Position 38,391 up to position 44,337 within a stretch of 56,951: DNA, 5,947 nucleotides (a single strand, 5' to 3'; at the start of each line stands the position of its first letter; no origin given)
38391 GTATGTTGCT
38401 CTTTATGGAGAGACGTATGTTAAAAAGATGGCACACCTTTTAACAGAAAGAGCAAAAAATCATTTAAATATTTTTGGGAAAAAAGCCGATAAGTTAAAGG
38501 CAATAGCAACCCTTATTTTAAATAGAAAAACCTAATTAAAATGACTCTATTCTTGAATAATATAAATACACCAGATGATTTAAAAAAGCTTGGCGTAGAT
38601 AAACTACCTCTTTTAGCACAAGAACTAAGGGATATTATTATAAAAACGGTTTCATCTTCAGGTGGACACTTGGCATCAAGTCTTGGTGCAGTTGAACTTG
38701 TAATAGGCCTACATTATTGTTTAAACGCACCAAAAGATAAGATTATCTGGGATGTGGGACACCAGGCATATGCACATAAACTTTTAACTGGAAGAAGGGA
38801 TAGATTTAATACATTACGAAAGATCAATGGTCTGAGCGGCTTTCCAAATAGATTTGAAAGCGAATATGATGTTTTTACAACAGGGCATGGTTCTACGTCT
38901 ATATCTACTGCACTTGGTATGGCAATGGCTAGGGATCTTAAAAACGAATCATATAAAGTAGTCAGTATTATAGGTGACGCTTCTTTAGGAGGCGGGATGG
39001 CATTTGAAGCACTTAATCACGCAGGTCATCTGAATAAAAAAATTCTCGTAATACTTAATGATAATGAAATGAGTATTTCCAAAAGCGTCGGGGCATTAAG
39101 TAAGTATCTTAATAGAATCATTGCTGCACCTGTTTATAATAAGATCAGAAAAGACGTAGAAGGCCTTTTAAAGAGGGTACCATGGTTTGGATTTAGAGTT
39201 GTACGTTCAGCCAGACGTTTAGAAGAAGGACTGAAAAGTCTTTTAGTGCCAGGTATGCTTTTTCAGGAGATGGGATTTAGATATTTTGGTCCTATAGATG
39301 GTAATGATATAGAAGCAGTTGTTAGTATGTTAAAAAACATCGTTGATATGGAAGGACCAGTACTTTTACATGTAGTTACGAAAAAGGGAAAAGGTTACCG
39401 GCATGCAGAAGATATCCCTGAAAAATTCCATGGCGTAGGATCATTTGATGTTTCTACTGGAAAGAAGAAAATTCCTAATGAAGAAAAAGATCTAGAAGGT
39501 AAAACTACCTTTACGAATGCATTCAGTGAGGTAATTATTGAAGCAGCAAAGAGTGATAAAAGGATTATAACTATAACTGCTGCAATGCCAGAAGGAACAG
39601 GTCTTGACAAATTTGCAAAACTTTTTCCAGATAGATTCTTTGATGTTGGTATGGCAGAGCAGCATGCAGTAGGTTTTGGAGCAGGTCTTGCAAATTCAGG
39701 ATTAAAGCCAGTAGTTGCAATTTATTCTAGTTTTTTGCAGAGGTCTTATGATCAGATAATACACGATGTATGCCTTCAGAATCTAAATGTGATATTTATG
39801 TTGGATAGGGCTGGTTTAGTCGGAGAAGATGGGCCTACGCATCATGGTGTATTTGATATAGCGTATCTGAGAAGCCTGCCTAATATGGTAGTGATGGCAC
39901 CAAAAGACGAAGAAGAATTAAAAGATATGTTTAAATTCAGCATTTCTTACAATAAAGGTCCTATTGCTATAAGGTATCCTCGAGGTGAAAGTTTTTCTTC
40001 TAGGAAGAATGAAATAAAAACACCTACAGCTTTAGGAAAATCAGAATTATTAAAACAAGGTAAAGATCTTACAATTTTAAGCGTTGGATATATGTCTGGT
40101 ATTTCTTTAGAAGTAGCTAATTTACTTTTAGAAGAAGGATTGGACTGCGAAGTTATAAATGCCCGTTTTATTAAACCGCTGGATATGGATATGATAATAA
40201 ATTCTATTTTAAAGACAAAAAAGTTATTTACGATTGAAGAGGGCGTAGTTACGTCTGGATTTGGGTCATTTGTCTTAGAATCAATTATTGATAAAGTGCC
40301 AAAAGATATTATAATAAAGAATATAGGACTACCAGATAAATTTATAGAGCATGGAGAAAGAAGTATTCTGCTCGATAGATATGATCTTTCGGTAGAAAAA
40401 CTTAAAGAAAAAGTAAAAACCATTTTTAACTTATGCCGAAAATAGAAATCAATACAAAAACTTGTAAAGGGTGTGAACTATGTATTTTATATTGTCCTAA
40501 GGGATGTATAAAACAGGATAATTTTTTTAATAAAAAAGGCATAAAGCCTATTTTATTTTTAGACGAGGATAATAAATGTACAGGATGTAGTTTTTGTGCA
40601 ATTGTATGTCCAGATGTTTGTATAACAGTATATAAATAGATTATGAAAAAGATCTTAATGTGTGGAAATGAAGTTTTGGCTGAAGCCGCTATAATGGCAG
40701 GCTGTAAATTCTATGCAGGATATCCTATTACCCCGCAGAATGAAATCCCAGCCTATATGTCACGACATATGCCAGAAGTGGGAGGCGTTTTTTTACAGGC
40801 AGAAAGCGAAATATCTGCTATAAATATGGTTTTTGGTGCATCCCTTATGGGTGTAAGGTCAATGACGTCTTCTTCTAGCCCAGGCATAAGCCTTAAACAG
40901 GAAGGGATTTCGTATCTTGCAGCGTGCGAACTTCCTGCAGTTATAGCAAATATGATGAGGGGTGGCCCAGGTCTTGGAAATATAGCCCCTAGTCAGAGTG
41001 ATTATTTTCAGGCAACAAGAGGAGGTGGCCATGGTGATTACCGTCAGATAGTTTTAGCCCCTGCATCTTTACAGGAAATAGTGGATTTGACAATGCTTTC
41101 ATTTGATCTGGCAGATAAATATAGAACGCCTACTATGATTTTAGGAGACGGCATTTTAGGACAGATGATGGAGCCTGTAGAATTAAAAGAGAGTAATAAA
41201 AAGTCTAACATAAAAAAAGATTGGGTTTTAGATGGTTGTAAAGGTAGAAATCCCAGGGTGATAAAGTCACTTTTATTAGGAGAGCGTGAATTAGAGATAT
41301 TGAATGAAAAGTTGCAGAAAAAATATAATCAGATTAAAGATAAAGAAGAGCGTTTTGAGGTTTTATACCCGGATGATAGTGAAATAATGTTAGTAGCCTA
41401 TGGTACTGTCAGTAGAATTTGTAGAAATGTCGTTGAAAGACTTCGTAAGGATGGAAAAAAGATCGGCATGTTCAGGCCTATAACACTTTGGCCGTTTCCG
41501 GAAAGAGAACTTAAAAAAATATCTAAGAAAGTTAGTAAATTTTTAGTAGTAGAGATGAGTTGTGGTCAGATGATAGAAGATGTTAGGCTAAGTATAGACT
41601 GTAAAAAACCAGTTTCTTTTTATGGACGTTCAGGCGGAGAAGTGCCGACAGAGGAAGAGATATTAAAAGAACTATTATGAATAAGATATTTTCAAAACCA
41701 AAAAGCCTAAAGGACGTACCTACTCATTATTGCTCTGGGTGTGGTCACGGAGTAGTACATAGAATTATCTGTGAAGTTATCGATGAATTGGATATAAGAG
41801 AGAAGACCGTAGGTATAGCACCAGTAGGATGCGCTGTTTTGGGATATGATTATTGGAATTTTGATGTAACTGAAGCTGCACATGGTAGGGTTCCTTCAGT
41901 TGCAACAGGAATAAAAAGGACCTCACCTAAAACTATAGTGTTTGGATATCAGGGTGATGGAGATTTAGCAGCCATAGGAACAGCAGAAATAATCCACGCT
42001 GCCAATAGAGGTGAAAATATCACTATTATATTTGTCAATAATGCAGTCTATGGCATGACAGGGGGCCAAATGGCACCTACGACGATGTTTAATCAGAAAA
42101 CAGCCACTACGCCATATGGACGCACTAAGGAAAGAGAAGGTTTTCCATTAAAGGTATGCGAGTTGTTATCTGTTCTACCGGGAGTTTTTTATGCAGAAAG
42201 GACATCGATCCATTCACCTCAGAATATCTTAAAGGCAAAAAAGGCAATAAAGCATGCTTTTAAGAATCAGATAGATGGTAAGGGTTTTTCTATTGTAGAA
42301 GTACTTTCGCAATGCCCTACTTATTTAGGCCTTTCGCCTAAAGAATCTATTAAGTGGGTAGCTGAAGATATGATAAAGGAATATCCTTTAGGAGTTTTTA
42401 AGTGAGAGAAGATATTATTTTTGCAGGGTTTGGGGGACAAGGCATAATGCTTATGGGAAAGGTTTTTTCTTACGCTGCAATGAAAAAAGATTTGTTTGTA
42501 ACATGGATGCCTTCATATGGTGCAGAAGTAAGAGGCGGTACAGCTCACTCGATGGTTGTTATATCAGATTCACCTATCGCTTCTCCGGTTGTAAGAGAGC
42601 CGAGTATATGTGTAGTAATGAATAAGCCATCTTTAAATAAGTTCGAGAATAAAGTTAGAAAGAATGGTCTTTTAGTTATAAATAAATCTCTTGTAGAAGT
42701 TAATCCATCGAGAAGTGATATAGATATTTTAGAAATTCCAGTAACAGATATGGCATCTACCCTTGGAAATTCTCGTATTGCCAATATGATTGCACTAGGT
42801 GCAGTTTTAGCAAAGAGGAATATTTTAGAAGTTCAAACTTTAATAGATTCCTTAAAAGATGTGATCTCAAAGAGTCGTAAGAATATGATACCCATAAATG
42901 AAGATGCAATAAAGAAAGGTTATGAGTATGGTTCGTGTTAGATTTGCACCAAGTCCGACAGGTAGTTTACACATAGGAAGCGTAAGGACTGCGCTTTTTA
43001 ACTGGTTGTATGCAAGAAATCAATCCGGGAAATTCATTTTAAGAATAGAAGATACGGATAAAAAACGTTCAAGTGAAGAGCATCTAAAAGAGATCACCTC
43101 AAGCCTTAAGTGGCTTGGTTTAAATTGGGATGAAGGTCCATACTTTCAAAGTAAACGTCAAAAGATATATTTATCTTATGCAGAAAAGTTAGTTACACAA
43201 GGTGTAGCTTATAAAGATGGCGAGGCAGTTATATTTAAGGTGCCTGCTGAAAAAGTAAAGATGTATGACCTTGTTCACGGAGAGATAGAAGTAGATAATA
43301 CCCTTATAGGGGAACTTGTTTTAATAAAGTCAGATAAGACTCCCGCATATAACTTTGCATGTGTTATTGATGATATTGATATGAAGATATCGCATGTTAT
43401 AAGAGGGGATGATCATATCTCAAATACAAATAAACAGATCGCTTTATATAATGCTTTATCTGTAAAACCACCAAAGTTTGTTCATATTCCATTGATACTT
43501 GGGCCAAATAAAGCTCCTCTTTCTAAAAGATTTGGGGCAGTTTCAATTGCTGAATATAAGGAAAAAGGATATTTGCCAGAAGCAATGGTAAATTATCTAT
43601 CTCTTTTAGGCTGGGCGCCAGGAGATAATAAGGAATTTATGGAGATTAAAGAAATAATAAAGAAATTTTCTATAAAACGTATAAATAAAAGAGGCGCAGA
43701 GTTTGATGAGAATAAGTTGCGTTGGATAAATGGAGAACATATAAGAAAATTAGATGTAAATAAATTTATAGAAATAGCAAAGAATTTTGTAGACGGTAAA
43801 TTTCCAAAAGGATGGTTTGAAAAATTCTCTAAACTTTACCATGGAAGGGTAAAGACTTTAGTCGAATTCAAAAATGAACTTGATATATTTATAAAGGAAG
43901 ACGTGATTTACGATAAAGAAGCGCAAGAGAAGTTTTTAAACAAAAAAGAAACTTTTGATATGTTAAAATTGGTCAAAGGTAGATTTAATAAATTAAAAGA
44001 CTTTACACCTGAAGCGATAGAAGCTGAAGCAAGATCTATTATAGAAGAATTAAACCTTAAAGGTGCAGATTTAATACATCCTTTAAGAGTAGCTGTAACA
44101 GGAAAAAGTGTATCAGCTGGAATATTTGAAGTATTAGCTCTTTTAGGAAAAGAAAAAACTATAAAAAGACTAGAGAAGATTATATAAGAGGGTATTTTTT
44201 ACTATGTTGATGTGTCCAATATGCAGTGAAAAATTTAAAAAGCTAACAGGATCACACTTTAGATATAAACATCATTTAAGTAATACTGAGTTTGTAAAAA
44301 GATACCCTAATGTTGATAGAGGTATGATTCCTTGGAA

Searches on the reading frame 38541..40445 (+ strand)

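Call 9: search_protein_families(library=pfam, proteins=[window:38541-40445:+])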
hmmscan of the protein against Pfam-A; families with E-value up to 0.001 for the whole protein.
window:38541-40445:+ (634 aa): 6 families
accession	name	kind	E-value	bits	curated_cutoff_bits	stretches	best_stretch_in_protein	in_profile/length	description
PF13292.11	DXP_synthase_N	-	3.2e-119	397.7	21.2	1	5-280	1-274/274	1-deoxy-D-xylulose-5-phosphate synthase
PF02779.29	Transket_pyr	-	4.6e-49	166.8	27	1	322-483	3-171/174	Transketolase, pyrimidine binding domain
PF02780.25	Transketolase_C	-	3.7e-29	101.6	25.9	1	499-620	1-123/124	Transketolase, C-terminal domain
PF02775.26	TPP_enzyme_C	-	1.5e-05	25.3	21.9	1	118-177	27-84/151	Thiamine pyrophosphate enzyme, C-terminal TPP binding domain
PF00676.26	E1_dh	-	4.4e-05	23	22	1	112-183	96-169/300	Dehydrogenase E1 component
PF00456.26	Transketolase_N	-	6.8e-05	22.4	22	1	66-183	56-191/334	Transketolase, thiamine diphosphate binding domain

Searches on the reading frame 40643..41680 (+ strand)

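Call 9: search_protein_families(library=pfam, proteins=[window:40643-41680:+])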
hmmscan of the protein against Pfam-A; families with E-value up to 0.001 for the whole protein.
window:40643-41680:+ (345 aa): 3 families
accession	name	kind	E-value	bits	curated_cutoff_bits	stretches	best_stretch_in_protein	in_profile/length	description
PF01855.24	POR_N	-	1.4e-50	172.6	27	1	14-201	1-187/231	Pyruvate flavodoxin/ferredoxin oxidoreductase, thiamine diP-bdg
PF17147.9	PFOR_II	-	2.8e-27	95.5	27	1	247-340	2-102/102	Pyruvate:ferredoxin oxidoreductase core domain II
PF02780.25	Transketolase_C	-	1.1e-06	29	25.9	1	245-304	9-68/124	Transketolase, C-terminal domain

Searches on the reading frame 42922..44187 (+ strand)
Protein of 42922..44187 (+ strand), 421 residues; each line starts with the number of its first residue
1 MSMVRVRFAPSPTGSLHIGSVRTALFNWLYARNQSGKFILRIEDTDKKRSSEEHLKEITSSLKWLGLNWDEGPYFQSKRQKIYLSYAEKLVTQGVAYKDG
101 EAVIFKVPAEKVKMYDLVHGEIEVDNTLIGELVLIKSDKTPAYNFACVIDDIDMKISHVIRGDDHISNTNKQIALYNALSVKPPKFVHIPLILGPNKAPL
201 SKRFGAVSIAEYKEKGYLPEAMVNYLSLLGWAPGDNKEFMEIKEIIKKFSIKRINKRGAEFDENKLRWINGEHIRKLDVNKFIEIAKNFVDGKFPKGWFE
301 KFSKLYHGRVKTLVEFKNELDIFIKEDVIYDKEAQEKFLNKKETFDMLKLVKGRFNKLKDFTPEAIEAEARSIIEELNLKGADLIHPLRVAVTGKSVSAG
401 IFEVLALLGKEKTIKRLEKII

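Call 8: search_protein_families(library=pfam, proteins=[window:42922-44187:+])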
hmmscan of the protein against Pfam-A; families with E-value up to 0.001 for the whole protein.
window:42922-44187:+ (421 aa): 2 families
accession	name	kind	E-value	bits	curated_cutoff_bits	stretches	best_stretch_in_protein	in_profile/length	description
PF00749.27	tRNA-synt_1c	-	1.1e-90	304.3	23.4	2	104-268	147-314/314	tRNA synthetases class I (E and Q), catalytic domain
PF19269.4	Anticodon_2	-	3.4e-33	115.5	23.6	1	282-421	2-141/141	Anticodon binding domain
